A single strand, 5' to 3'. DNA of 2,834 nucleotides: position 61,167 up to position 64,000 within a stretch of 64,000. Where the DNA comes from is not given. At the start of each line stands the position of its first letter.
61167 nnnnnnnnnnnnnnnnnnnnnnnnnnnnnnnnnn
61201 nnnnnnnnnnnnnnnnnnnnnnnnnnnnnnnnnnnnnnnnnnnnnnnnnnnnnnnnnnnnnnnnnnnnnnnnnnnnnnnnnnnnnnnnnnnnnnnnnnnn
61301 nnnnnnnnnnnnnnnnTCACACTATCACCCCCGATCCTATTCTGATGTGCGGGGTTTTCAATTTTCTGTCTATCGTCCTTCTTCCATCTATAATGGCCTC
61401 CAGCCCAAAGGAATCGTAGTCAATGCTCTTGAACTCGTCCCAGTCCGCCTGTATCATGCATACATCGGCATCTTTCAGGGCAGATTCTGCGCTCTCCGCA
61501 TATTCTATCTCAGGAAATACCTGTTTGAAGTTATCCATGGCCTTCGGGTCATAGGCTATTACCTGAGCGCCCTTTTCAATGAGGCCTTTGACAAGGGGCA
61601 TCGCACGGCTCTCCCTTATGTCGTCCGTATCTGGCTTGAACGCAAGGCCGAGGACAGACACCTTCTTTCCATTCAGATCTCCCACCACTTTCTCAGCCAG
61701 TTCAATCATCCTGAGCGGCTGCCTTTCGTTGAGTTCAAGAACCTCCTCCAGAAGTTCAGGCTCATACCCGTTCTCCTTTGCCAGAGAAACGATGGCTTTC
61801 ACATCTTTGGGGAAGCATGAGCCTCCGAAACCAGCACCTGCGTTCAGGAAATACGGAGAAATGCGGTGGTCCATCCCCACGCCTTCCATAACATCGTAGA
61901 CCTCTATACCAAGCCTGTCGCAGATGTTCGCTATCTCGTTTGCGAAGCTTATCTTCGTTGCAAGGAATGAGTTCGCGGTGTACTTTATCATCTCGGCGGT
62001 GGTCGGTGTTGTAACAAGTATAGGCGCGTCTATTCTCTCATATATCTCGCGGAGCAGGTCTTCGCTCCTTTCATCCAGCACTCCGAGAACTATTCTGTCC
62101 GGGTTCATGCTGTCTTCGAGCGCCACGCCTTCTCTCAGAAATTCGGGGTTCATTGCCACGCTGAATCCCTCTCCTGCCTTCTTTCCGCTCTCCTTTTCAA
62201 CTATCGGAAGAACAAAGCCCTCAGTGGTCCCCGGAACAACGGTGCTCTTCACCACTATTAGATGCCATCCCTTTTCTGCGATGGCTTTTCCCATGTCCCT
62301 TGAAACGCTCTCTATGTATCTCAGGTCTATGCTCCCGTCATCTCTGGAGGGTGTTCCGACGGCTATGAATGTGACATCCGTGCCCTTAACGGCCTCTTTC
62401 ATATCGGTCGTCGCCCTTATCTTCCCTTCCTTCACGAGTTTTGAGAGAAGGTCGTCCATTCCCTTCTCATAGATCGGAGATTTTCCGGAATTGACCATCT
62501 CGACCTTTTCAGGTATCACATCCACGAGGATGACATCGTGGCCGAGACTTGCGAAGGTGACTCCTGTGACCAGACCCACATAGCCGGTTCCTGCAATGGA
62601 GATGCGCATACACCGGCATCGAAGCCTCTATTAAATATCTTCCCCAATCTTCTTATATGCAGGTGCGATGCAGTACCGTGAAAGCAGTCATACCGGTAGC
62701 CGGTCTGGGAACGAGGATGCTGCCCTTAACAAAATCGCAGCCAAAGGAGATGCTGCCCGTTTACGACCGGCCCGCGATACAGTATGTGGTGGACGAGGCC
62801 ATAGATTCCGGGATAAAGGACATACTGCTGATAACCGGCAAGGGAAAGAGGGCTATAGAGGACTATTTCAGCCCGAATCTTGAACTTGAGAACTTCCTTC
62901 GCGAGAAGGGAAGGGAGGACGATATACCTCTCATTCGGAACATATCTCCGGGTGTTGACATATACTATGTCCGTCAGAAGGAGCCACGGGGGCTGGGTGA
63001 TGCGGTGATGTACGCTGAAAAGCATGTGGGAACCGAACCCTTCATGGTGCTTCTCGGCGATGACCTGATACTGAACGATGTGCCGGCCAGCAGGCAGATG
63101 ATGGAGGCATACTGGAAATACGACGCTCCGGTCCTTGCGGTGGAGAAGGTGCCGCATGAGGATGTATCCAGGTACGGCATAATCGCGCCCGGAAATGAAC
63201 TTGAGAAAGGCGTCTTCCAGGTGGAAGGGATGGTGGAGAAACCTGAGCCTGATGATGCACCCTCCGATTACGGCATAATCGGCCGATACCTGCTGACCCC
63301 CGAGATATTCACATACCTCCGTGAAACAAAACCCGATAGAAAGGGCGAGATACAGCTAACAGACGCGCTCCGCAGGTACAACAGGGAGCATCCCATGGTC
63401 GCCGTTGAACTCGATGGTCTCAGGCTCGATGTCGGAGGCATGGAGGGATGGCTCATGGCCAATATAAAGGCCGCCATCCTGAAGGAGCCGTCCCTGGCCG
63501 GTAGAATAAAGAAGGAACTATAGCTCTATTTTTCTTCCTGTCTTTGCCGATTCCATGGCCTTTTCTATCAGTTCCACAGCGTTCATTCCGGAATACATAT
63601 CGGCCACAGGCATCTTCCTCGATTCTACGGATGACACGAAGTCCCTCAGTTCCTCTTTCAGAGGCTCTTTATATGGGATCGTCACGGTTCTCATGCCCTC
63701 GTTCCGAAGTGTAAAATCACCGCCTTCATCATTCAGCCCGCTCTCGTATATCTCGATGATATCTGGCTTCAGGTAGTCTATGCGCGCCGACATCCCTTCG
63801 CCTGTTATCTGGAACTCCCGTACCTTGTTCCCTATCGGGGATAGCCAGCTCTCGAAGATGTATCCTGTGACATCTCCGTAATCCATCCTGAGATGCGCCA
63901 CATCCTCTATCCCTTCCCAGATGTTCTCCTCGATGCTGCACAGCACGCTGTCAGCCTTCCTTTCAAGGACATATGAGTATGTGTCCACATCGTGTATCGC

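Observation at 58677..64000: PAPS-type sulfotransferase embedded in a nucleotide-sugar / glycosyltransferase cluster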

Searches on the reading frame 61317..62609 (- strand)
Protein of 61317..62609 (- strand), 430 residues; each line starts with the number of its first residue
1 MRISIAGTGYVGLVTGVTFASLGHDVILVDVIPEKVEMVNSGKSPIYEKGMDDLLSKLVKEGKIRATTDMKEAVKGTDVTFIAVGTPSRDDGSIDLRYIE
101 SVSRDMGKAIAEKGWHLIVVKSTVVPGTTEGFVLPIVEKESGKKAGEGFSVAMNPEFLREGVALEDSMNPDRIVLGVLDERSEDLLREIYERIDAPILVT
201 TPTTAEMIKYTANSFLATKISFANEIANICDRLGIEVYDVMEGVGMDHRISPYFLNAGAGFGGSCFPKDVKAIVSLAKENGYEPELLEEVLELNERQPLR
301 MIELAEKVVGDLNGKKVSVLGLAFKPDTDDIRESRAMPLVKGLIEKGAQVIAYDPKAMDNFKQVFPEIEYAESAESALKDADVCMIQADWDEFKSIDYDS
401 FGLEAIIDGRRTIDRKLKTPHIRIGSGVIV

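Call 3: search_protein_families(library=pfam, proteins=[window:61317-62609:-], max_evalue=0.01)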
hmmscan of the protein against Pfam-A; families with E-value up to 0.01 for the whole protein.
window:61317-62609:- (430 aa): 7 families
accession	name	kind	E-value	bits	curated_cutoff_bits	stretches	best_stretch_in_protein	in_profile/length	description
PF03721.20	UDPG_MGDP_dh_N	-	3.4e-63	213.1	27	1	1-189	1-187/187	UDP-glucose/GDP-mannose dehydrogenase family, NAD binding domain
PF00984.24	UDPG_MGDP_dh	-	3.5e-38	130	25.4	1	204-295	2-93/94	UDP-glucose/GDP-mannose dehydrogenase family, central domain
PF03720.21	UDPG_MGDP_dh_C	-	1.3e-28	99.8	30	1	319-414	2-102/103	UDP-glucose/GDP-mannose dehydrogenase family, UDP binding domain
PF03807.23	F420_oxidored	-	2.7e-06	28.3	21.6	0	49-85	31-68/94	NADP oxidoreductase coenzyme F420-dependent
PF03446.21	NAD_binding_2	-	0.0022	18.5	21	0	3-88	2-67/161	NAD binding domain of 6-phosphogluconate dehydrogenase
PF01210.29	NAD_Gly3P_dh_N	-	0.0056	17.1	23.1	0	3-86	2-79/158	NAD-dependent glycerol-3-phosphate dehydrogenase N-terminus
PF16924.11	DpaA_N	-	0.0079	16.8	29.2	0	335-384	10-55/116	Dipicolinate synthase subunit A N-terminal domain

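Call 4: search_protein_families(library=ncbifam, proteins=[window:61317-62609:-], max_evalue=0.01)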
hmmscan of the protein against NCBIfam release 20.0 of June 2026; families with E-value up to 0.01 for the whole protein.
window:61317-62609:- (430 aa): 16 families
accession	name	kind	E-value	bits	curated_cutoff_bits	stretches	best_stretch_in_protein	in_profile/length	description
NF041297.1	UDPGDh_AglM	equivalog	7.8e-158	525.9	670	1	1-416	1-420/429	UDP-glucose 6-dehydrogenase AglM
TIGR03026.1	NDP-sugDHase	subfamily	2.1e-147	491.2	189.8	1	1-409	1-411/413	nucleotide sugar dehydrogenase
NF047673.2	TeichurnBiosyTuaD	equivalog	6.5e-127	424.3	700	1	2-413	3-414/439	UDP-glucose 6-dehydrogenase TuaD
NF040825.1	UDPMaNacDH_Arch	equivalog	1.2e-68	231.9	750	1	1-416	1-404/418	UDP-N-acetyl-D-mannosamine dehydrogenase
NF008286.0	PRK11064.1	equivalog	2.2e-56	191.3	459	1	2-410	5-416/420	UDP-N-acetyl-D-mannosamine dehydrogenase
NF011631.0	PRK15057.1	equivalog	4.9e-50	170.7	757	1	1-358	1-340/388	UDP-glucose 6-dehydrogenase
NF011729.0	PRK15182.1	equivalog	3e-23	82.3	592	1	2-378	8-379/425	Vi polysaccharide biosynthesis UDP-N-acetylglucosamine C-6 dehydrogenase TviB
NF000941.0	PRK00094.1-3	equivalog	0.00033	20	423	1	2-87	3-82/336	NAD(P)H-dependent glycerol-3-phosphate dehydrogenase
NF004783.0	PRK06129.1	equivalog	0.00081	18.9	347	1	2-78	4-84/315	3-hydroxyacyl-CoA dehydrogenase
NF000942.0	PRK00094.1-4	subfamily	0.00098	18.4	257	1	1-85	3-81/334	NAD(P)H-dependent glycerol-3-phosphate dehydrogenase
NF009127.0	PRK12480.1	equivalog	0.001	18.2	579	0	1-36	147-182/330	D-lactate dehydrogenase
NF005088.0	PRK06522.1-2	subfamily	0.002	17.3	371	1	1-41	1-41/308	2-dehydropantoate 2-reductase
NF006374.0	PRK08605.1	subfamily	0.0036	16.4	356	0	347-386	170-206/332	D-lactate dehydrogenase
TIGR00745.1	apbA_panE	subfamily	0.0038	16.5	141.35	1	2-84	1-76/305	2-dehydropantoate 2-reductase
TIGR01350.1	lipoamide_DH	equivalog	0.0052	15.5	408.8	1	2-75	172-245/461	dihydrolipoyl dehydrogenase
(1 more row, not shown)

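Call 55: search_solved_structures(query=window:61317-62609:-, max_evalue=1e-20)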
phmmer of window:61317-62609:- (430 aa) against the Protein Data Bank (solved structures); distinct sequences matched with E-value up to 1e-20: 30.
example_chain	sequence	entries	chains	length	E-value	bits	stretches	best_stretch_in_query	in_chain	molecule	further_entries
3vtf_A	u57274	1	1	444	2.9e-116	392.2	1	3-411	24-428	UDP-glucose 6-dehydrogenase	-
4a7p_A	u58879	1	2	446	4.5e-100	338.9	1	2-399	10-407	UDP-GLUCOSE DEHYDROGENASE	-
3gg2_A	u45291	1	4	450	4.8e-97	328.9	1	3-413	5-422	Sugar dehydrogenase, UDP-glucose/GDP-mannose dehydrogenase family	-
2y0e_A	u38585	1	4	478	5.5e-93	315.6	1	1-411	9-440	UDP-GLUCOSE DEHYDROGENASE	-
1mfz_A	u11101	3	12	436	4e-92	312.7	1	1-356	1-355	GDP-mannose 6-dehydrogenase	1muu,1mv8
2y0c_A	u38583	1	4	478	9.8e-92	311.4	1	1-411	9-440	UDP-GLUCOSE DEHYDROGENASE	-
2y0d_A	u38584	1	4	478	9.9e-92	311.4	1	1-411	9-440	UDP-GLUCOSE DEHYDROGENASE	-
2o3j_A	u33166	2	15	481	1.2e-57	199.2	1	4-417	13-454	UDP-glucose 6-dehydrogenase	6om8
9ou8_A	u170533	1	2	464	2.8e-56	194.6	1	3-414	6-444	UDP-glucose 6-dehydrogenase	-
6c4j_A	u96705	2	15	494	4.5e-56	194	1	3-414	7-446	UDP-glucose 6-dehydrogenase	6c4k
5w4x_A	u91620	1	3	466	8.2e-56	193.1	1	3-414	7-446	UDP-glucose 6-dehydrogenase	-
2q3e_A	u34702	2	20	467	8.3e-56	193.1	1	3-414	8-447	UDP-glucose 6-dehydrogenase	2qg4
3tdk_A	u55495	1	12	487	9.8e-56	192.9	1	3-414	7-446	UDP-glucose 6-dehydrogenase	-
3prj_A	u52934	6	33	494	1e-55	192.8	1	3-414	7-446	UDP-glucose 6-dehydrogenase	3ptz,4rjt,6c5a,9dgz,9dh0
5vr8_A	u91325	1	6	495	1e-55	192.8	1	3-414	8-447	UDP-glucose 6-dehydrogenase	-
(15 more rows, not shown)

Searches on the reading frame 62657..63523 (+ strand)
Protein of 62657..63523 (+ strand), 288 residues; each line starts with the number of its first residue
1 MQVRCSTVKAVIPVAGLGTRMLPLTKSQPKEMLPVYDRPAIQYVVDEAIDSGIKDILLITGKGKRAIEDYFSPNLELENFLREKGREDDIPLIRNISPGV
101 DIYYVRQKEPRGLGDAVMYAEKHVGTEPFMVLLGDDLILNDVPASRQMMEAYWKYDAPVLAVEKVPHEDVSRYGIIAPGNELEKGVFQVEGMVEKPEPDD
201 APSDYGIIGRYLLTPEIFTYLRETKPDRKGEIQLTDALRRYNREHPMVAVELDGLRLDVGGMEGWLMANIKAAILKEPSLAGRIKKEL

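Call 3: search_protein_families(library=pfam, proteins=[window:62657-63523:+], max_evalue=0.01)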
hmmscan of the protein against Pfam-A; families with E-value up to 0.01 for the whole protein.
window:62657-63523:+ (288 aa): 3 families
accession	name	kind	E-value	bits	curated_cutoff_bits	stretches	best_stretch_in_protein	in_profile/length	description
PF00483.29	NTP_transferase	-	2.3e-33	116.2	21.2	1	9-269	1-239/245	Nucleotidyl transferase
PF12804.13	NTP_transf_3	-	4.1e-06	27.5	27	1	10-162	1-121/160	MobA-like NTP transferase domain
PF01713.27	Smr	-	0.0066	17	25.7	0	40-68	14-43/77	Smr domain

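Call 4: search_protein_families(library=ncbifam, proteins=[window:62657-63523:+], max_evalue=0.01)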
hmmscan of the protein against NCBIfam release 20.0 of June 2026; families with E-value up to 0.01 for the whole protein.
window:62657-63523:+ (288 aa): 32 families (the best 25 are shown)
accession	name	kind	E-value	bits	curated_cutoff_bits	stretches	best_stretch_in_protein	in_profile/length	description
TIGR01099.1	galU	equivalog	9.8e-100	333.4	326.8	1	9-268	3-261/261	UTP--glucose-1-phosphate uridylyltransferase GalU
NF009928.0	PRK13389.1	equivalog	1.6e-55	188.4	548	1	7-275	8-282/302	UTP--glucose-1-phosphate uridylyltransferase GalU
NF007516.0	PRK10122.1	equivalog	1.4e-52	178.7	534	1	7-272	3-276/297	UTP--glucose-1-phosphate uridylyltransferase GalF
TIGR01105.1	galF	equivalog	3.1e-49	167.7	659.2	1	7-274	3-278/297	GalU regulator GalF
TIGR03992.1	Arch_glmU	subfamily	3.5e-40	138.1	292.1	1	9-284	2-239/393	bifunctional sugar-1-phosphate nucleotidylyltransferase/acetyltransferase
TIGR01208.1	rmlA_long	equivalog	3.9e-38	131.2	320.25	1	9-274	1-236/353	glucose-1-phosphate thymidylyltransferase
NF041313.1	UDPGP_AglF_Halo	equivalog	6e-36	124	400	2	99-262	70-224/234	UTP--glucose-1-phosphate uridylyltransferase AglF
TIGR01207.1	rmlA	equivalog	3.5e-23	82.1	360.65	2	99-247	71-209/286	glucose-1-phosphate thymidylyltransferase RfbA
NF041173.1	Sug_nt_acttase_Thmprot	equivalog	3.5e-20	72.3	600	1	9-284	2-239/405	bifunctional sugar-1-phosphate nucleotidylyltransferase/acetyltransferase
NF012024.0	PRK15480.1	equivalog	3.1e-18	65.9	588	2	7-60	3-56/292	glucose-1-phosphate thymidylyltransferase RfbA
NF052502.1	man1P_GTase_Rv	exception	1.8e-13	50.1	440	1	9-72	2-65/352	mannose-1-phosphate guanylyltransferase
NF045761.1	NAMPUrTaseMurU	equivalog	4.7e-12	46.2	250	1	9-60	2-53/226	N-acetylmuramate alpha-1-phosphate uridylyltransferase MurU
TIGR01173.1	glmU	equivalog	3e-09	36.2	366.85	1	9-244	2-205/452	bifunctional UDP-N-acetylglucosamine diphosphorylase/glucosamine-1-phosphate N-acetyltransferase GlmU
NF049965.1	GlMnHpPGnyltfHddC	equivalog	2.3e-08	34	300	1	9-74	2-67/221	D-glycero-D-manno-heptose 1-phosphate guanosyltransferase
TIGR02623.1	G1P_cyt_trans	equivalog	1.7e-07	31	300.25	1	8-224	1-202/255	glucose-1-phosphate cytidylyltransferase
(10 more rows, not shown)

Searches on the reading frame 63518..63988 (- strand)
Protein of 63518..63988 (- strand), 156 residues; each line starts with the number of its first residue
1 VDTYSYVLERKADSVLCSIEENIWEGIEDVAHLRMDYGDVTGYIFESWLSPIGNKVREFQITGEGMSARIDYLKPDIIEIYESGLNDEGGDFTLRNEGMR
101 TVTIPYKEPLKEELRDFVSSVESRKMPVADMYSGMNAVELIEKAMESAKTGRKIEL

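Call 3: search_protein_families(library=pfam, proteins=[window:63518-63988:-], max_evalue=0.01)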
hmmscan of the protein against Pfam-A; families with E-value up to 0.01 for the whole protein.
window:63518-63988:- (156 aa): 1 family
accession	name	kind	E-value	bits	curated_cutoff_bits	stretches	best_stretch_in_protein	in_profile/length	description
PF02894.22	GFO_IDH_MocA_C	-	0.0001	22.6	22.9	1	48-156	107-218/218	Oxidoreductase family, C-terminal alpha/beta domain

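Call 4: search_protein_families(library=ncbifam, proteins=[window:63518-63988:-], max_evalue=0.01)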
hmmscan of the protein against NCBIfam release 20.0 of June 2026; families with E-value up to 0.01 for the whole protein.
window:63518-63988:- (156 aa): 2 families
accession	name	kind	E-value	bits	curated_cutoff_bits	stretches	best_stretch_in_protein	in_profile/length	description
NF040723.1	UDP-GlcNAcDh_Arch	equivalog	5e-14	52.5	450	1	2-149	171-302/302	UDP-N-acetylglucosamine 3-dehydrogenase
TIGR04380.1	myo_inos_iolG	equivalog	0.0054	15.7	355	1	106-154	281-329/330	inositol 2-dehydrogenase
